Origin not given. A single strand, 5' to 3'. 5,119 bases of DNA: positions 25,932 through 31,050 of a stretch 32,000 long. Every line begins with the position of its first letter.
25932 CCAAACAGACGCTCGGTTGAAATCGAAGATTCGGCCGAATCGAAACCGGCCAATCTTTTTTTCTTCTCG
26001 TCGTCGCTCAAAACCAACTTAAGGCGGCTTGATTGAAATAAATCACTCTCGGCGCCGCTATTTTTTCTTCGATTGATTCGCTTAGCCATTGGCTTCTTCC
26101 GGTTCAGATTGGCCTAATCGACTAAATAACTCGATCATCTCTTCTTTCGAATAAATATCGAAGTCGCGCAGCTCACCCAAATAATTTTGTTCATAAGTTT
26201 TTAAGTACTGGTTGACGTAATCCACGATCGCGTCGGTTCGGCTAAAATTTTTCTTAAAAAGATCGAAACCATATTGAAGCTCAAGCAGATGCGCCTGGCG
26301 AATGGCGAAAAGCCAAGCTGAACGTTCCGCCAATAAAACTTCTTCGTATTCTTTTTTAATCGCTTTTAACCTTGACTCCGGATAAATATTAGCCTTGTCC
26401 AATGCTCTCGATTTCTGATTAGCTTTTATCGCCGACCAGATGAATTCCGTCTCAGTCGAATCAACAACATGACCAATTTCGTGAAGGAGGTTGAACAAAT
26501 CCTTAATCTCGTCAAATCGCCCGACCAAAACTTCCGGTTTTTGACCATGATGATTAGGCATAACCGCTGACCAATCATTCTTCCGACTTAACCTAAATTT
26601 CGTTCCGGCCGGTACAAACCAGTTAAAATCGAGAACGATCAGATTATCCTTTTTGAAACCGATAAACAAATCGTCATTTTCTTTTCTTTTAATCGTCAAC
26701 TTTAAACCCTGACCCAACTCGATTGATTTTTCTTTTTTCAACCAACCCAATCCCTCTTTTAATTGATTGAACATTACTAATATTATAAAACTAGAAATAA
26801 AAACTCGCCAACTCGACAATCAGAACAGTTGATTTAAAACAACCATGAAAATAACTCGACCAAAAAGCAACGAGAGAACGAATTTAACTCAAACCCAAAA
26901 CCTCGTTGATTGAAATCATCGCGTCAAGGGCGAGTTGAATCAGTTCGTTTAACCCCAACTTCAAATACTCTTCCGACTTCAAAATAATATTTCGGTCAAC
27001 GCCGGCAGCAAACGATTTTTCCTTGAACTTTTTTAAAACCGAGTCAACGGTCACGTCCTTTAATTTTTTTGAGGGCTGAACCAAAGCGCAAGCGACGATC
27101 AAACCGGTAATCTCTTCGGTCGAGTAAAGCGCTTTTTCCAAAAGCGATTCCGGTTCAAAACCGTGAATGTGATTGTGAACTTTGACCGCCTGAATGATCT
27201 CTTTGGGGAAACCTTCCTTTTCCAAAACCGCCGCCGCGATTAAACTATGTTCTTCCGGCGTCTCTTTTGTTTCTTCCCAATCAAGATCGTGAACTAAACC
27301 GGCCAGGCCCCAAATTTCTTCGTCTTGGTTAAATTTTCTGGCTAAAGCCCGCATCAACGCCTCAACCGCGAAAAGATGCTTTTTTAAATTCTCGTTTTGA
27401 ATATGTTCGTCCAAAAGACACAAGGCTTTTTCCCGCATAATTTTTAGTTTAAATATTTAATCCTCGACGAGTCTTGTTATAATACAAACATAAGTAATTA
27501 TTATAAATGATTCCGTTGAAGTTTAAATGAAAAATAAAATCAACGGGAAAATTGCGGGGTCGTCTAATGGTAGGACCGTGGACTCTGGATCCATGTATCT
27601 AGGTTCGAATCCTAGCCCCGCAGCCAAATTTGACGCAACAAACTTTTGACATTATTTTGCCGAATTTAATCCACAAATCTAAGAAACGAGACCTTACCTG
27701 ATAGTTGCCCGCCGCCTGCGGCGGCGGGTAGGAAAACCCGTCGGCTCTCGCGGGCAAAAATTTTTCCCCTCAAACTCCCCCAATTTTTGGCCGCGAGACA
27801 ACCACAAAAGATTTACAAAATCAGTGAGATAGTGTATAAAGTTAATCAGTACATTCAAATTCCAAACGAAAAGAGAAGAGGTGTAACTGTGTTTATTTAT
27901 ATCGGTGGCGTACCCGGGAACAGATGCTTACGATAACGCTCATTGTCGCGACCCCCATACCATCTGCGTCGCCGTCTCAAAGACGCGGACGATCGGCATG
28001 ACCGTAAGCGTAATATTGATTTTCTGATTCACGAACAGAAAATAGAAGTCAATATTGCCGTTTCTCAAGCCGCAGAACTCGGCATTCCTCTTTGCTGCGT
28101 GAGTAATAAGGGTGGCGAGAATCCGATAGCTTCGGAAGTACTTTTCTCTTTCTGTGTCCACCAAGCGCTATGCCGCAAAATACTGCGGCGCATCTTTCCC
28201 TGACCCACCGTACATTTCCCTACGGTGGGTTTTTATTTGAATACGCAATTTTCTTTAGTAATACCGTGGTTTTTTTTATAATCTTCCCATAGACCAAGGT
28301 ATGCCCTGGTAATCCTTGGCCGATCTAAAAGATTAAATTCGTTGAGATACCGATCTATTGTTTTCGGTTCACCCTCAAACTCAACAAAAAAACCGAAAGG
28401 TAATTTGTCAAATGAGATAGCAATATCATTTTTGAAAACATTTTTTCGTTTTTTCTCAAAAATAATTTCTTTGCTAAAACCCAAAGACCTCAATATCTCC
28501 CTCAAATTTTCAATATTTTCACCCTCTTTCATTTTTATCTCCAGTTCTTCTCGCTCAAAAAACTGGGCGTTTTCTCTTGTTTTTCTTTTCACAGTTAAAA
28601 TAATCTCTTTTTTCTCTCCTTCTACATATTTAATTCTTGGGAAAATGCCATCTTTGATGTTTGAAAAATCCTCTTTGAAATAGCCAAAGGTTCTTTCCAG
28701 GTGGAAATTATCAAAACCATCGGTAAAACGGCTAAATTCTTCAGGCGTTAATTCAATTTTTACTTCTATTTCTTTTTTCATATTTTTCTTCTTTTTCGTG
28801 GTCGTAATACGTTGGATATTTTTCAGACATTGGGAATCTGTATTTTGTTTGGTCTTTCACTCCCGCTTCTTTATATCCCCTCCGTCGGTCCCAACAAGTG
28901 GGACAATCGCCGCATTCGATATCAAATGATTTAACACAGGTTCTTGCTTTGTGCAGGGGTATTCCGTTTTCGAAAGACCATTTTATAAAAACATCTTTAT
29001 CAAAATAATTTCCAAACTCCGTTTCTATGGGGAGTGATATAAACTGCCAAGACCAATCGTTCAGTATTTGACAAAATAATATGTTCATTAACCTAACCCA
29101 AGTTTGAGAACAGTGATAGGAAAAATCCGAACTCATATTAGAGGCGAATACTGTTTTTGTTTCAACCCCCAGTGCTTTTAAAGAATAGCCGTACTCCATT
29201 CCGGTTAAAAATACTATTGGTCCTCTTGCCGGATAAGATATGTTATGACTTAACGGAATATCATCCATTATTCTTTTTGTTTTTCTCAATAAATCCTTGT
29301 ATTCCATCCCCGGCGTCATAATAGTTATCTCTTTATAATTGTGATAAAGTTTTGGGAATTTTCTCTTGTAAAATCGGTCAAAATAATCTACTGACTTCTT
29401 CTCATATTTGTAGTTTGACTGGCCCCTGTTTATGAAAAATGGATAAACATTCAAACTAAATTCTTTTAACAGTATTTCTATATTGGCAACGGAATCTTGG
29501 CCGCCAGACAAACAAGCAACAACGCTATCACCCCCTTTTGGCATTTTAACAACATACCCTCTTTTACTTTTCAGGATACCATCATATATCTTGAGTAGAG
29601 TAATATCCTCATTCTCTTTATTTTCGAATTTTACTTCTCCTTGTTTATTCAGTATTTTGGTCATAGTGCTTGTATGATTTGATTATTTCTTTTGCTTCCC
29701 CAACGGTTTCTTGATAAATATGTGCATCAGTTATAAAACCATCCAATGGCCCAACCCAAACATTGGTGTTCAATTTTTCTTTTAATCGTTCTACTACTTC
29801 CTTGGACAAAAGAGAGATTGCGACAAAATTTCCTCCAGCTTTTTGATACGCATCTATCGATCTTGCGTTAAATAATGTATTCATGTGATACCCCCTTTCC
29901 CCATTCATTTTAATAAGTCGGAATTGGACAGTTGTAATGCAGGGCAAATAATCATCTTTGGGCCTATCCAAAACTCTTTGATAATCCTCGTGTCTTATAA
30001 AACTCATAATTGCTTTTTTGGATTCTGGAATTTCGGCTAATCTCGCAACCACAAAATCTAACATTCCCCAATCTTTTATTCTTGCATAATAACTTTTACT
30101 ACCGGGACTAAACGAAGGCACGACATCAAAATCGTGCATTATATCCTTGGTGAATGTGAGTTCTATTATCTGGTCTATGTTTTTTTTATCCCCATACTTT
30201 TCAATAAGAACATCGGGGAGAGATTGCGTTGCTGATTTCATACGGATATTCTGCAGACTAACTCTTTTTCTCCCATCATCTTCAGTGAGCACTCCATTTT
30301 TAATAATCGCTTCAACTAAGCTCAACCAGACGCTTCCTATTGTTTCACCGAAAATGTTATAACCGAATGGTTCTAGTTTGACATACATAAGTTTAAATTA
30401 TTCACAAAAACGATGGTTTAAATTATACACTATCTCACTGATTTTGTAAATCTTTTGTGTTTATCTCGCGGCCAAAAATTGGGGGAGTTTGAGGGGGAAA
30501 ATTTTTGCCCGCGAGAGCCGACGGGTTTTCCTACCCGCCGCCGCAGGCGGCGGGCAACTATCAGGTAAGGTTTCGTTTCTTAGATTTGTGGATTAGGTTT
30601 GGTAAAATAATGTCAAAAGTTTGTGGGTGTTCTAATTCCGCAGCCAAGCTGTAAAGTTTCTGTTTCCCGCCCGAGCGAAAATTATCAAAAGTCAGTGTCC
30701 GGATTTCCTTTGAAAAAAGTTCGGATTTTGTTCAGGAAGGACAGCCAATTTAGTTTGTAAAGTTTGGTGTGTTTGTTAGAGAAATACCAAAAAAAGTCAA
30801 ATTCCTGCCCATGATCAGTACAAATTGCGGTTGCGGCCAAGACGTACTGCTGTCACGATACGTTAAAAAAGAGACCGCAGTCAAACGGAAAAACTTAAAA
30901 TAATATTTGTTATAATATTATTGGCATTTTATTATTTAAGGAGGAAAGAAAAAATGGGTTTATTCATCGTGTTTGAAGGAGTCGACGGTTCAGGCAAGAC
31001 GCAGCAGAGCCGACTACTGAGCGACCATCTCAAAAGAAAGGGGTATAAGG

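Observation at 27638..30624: Pair of 202-bp inverted repeats (194/202 identical, no gaps) bracketing the cassette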

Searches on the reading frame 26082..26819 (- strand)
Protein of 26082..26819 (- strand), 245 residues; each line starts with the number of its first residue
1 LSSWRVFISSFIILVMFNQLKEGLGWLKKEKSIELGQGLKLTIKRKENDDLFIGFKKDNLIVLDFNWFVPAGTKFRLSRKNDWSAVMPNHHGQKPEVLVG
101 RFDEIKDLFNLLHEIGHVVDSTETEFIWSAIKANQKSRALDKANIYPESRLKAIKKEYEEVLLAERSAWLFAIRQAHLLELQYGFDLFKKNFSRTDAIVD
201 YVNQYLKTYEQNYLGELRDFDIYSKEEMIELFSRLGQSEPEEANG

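Call 10: search_protein_families(library=pfam, proteins=[window:26082-26819:-], max_evalue=0.01)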
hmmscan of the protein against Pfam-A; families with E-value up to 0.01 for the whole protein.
window:26082-26819:- (245 aa): 0 families

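Call 74: search_protein_families(library=pfam, proteins=[window:26082-26819:-], max_evalue=0.05)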
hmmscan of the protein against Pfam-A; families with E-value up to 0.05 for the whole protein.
window:26082-26819:- (245 aa): 1 family
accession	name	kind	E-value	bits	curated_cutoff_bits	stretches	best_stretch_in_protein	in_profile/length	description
PF09210.16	BE_C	-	0.015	16.1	25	0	148-216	21-85/101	1,4-alpha-glucan branching enzyme, C-terminal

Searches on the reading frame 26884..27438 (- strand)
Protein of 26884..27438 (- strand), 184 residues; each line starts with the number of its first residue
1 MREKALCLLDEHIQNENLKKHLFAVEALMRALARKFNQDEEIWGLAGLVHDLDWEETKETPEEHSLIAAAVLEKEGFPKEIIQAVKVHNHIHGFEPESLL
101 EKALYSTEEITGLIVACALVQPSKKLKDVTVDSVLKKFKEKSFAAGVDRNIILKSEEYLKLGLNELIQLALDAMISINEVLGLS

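Call 10: search_protein_families(library=pfam, proteins=[window:26884-27438:-], max_evalue=0.01)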
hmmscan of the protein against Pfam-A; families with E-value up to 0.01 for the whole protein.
window:26884-27438:- (184 aa): 1 family
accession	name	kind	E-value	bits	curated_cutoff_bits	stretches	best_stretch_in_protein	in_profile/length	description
PF01966.28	HD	-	7.4e-08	33.1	22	1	20-93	3-90/116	HD domain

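Call 65: find_homologous_proteins(query=window:26884-27438:-, max_evalue=1e-20)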
Query window:26884-27438:- (184 aa): 1173 proteins with E <= 1e-20 among 1416 candidates; the best 120 are listed.
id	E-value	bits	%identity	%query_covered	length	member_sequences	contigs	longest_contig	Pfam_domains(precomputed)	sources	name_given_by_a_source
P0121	1.1e-111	388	100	100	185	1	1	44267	PF01966.29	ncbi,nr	ncbi:MAG: HDIG domain-containing protein [Patescibacteria group bacterium]|nr:HDIG domain-containing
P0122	1.5e-111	388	99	100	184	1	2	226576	PF01966.29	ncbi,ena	-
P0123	2.1e-108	378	99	97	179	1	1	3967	PF01966.29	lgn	-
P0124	2.8e-108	377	99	97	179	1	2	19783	PF01966.29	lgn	-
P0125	1.9e-78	280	74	99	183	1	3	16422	PF01966.29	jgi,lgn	jgi:hypothetical protein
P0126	1.9e-76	274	71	99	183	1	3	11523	PF01966.29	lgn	-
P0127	5.4e-75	269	71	99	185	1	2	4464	PF01966.29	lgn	-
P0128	4.0e-73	263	70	99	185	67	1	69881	PF01966.29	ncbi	-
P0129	1.2e-72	261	70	99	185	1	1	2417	PF01966.29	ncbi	-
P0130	1.6e-72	261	70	99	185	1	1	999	PF01966.29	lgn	-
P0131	6.4e-72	259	69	99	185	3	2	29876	PF01966.29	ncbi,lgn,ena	ncbi:MAG: phosphohydrolase [Patescibacteria group bacterium]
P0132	1.2e-71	258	66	99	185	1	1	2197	PF01966.29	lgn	-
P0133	1.5e-71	258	66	99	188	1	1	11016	PF01966.29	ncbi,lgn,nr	ncbi:MAG: HDIG domain-containing protein [Patescibacteria group bacterium]|nr:HDIG domain-containing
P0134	2.2e-71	257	68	99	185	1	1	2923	PF01966.29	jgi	jgi:hypothetical protein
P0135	3.4e-71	257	67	99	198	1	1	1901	PF01966.29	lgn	-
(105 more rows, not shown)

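Call 66: find_encoding_contigs(protein=P0122, flank=8000, max_places=3)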
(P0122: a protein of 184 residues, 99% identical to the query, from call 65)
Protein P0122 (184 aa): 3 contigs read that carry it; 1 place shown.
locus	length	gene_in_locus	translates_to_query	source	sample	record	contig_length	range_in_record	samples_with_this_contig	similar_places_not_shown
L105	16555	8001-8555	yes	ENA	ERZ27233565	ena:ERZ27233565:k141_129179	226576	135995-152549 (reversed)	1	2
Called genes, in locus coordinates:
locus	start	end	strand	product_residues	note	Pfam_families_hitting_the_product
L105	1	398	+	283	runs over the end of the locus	PF02355:SecD_SecF_C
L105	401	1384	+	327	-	PF00294:PfkB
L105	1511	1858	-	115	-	PF12647:RNHCP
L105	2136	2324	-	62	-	-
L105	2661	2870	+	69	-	-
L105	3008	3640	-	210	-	PF02223:Thymidylate_kin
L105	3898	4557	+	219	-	-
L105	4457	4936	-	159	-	PF13302:Acetyltransf_3, PF00583:Acetyltransf_1, PF13420:Acetyltransf_4 (weak), PF13673:Acetyltransf_10 (weak), PF13508:Acetyltransf_7 (weak)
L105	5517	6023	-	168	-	-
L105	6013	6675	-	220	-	-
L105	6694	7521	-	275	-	PF01972:SDH_protease (weak)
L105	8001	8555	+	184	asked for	PF01966:HD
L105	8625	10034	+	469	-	PF13742:tRNA_anti_2, PF02601:Exonuc_VII_L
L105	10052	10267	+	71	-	PF02609:Exonuc_VII_S (weak)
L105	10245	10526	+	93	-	PF01541:GIY-YIG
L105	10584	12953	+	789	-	PF01326:PPDK_N, PF00391:PEP-utilizers, PF02896:PEP-utilizers_C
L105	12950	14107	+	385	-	PF03952:Enolase_N, PF00113:Enolase_C, PF13378:MR_MLE_C (weak)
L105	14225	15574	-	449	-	PF07963:N_methyl, PF13385:Laminin_G_3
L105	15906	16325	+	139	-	PF17886:ArsA_HSP20 (weak), PF00011:HSP20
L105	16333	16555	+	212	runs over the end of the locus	-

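Call 67: find_encoding_contigs(protein=P0124, flank=8000, max_places=3)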
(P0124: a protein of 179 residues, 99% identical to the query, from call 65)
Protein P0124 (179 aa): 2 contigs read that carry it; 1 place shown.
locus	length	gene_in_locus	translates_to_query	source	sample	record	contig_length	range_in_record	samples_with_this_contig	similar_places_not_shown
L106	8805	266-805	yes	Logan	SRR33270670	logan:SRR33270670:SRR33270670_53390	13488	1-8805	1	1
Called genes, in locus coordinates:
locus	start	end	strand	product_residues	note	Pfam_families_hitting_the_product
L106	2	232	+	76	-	?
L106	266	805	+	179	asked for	PF01966:HD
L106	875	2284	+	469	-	PF13742:tRNA_anti_2, PF02601:Exonuc_VII_L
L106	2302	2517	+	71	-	PF02609:Exonuc_VII_S (weak)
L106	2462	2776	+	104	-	PF01541:GIY-YIG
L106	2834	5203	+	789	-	PF01326:PPDK_N, PF00391:PEP-utilizers, PF02896:PEP-utilizers_C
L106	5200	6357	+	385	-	PF03952:Enolase_N, PF00113:Enolase_C, PF13378:MR_MLE_C (weak)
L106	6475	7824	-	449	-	PF07963:N_methyl, PF13385:Laminin_G_3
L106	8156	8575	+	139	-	PF17886:ArsA_HSP20 (weak), PF00011:HSP20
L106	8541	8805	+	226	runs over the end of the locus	-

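Call 74: search_protein_families(library=pfam, proteins=[L105:3898-4557:+, L105:5517-6023:-, L105:6013-6675:-, L105:6694-7653:-], max_evalue=0.05)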
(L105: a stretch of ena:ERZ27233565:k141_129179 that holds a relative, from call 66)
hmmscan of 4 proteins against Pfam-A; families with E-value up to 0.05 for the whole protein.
L105:3898-4557:+ (219 aa): 0 families

L105:5517-6023:- (168 aa): 1 family
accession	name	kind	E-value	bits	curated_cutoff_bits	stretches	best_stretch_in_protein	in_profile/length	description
PF04888.17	SseC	-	0.003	17.7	30.2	1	45-117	25-98/312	Secretion system effector C (SseC) like family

L105:6013-6675:- (220 aa): 0 families

L105:6694-7653:- (319 aa): 1 family
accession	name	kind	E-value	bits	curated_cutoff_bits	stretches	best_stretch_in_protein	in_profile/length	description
PF01972.22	SDH_protease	-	2.3e-12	47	31.3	1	24-103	85-164/286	ClpP-like SDH-type serine proteinase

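Call 76: find_encoding_contigs(protein=P0123, flank=8000, max_places=3)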
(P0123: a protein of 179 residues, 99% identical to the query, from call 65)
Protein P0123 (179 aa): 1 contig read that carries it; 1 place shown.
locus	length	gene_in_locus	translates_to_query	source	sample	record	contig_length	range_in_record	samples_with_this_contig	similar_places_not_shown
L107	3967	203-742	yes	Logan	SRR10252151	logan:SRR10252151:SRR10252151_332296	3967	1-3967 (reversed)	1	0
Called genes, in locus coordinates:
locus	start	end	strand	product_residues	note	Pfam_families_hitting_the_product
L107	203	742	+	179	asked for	PF01966:HD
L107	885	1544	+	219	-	-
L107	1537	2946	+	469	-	PF13742:tRNA_anti_2, PF01336:tRNA_anti-codon (faint), PF02601:Exonuc_VII_L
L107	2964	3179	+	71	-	PF02609:Exonuc_VII_S (weak)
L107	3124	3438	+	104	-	PF01541:GIY-YIG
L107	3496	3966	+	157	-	?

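Call 77: find_encoding_contigs(protein=P0125, flank=8000, max_places=3)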
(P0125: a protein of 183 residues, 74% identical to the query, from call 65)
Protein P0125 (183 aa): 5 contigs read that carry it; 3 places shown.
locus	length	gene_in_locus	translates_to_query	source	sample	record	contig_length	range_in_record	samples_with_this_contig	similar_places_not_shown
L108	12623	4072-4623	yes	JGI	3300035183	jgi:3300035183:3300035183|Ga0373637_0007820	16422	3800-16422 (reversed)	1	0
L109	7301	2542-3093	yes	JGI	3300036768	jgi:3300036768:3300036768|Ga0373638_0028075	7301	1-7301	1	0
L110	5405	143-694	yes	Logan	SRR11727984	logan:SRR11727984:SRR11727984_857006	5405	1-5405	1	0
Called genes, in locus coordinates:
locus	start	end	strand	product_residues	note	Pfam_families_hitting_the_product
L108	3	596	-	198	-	?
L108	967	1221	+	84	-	-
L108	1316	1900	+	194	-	-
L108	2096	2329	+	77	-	-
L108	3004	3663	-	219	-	-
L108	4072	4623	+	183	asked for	PF01966:HD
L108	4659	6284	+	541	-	PF01565:FAD_binding_4, PF02913:FAD-oxidase_C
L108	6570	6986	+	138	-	PF17886:ArsA_HSP20 (faint), PF00011:HSP20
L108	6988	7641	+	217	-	-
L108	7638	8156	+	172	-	PF01025:GrpE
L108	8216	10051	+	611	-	PF00012:HSP70, PF06723:MreB_Mbl, PF02782:FGGY_C (weak)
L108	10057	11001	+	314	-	-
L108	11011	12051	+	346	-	PF00226:DnaJ, PF01556:DnaJ_C, PF00684:DnaJ_CXXCXGXG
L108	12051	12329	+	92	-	PF01649:Ribosomal_S20p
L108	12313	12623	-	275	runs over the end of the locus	PF00924:MS_channel_2nd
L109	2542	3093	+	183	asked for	PF01966:HD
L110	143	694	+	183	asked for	PF01966:HD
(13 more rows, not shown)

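Call 95: find_encoding_contigs(protein=P0121, flank=10000, max_places=3)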
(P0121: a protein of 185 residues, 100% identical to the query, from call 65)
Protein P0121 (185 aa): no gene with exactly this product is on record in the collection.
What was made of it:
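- Tried and rejected: The look-up via P0121 found no record (call 95).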

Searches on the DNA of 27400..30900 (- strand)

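Call 12: search_rna_families(source=window, start=27400, end=30900, threshold=evalue, max_evalue=10, show_alignments=3)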
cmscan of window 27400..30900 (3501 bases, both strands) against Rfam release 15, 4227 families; matches with E-value up to 10: 8.
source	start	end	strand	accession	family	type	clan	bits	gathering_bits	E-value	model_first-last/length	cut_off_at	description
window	27553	27623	+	RF00005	tRNA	Gene; tRNA;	CL00001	59.4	29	1.5e-11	1-71/71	no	tRNA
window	29672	29744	+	RF00359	snoZ102_R77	Gene; snRNA; snoRNA; CD-box;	CL00060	23.7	40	2.3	1-88/88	no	Small nucleolar RNA Z102/R77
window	27588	27702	-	RF04118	MIR9481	Gene; miRNA;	-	19.8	130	1.1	1-135/135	no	MIR9481 microRNA precursor family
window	30481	30542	+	RF03727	mir-3477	Gene; miRNA;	-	17.9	108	8.3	1-92/92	no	mir-3477 microRNA precursor family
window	28204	28277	+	RF02837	anti-hemB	Gene; sRNA;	-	14.7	49.5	5.9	1-81/81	no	Burkholderia RNA 7 (anti-hemB)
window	27632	27685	+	RF01933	bxd_5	Gene; lncRNA;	-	13.8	50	5.9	1-57/57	no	Bithoraxoid conserved region 5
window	28945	29030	+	RF00015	U4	Gene; snRNA; splicing;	CL00007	13.5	46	8.4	1-138/138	no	U4 spliceosomal RNA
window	28199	28258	-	RF02901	AaHKsRNA41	Gene; sRNA;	-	13.3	97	10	1-187/187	no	Aggregatibacter sRNA 41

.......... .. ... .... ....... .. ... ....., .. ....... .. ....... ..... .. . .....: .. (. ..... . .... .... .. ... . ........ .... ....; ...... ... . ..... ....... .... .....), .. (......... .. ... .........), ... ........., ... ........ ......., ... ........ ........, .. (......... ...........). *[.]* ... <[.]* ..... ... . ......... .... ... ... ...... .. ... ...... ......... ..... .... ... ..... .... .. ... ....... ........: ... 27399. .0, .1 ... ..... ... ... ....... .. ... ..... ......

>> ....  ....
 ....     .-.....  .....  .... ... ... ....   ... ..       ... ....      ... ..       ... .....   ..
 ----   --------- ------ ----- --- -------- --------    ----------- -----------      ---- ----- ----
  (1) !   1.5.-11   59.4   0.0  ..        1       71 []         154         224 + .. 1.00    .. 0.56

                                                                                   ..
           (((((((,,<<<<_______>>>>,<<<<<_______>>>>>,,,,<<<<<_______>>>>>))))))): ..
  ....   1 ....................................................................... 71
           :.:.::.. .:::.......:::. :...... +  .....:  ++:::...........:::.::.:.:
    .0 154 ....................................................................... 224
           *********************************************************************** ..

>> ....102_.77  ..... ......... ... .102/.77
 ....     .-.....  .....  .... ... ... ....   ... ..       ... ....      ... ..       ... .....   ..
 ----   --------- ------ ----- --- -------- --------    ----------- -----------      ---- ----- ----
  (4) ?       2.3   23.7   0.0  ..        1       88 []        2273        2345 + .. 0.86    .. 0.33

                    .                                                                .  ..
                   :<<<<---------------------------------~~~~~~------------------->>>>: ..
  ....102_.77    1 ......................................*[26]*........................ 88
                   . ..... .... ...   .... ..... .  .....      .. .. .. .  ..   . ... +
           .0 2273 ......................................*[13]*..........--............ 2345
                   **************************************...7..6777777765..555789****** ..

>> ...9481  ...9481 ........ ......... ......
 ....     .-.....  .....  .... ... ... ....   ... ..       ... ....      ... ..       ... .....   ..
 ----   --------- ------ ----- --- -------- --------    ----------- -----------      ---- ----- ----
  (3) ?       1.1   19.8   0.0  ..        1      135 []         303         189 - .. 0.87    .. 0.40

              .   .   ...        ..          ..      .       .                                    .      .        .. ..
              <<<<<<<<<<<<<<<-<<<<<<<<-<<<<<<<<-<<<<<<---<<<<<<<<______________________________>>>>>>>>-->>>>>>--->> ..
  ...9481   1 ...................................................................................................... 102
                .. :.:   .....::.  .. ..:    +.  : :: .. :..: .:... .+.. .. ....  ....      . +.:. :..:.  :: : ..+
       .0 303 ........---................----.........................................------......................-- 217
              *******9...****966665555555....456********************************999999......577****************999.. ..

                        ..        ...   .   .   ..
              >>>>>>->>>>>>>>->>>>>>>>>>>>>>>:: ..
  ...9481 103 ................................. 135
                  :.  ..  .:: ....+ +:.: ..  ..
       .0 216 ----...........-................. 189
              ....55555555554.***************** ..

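Call 90: search_rna_families(source=L006, start=2300, end=6200, threshold=evalue, max_evalue=0.1)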
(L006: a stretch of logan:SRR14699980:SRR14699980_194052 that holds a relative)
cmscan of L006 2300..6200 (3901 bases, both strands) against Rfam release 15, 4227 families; matches with E-value up to 0.1: 0.
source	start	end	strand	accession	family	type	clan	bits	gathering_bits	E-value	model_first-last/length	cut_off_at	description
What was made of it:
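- Tried and rejected: There was no Rfam match (call 90).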

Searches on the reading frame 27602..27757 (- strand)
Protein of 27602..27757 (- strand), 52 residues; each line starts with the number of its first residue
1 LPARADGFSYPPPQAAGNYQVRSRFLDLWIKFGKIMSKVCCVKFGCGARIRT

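Call 59: find_homologous_proteins(query=window:27602-27757:-, max_evalue=10)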
Query seq(52 aa): no candidate shares three 5-residue words with the query. No homologue found.
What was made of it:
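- Tried and rejected: It had no candidates (call 59), which is uninformative.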
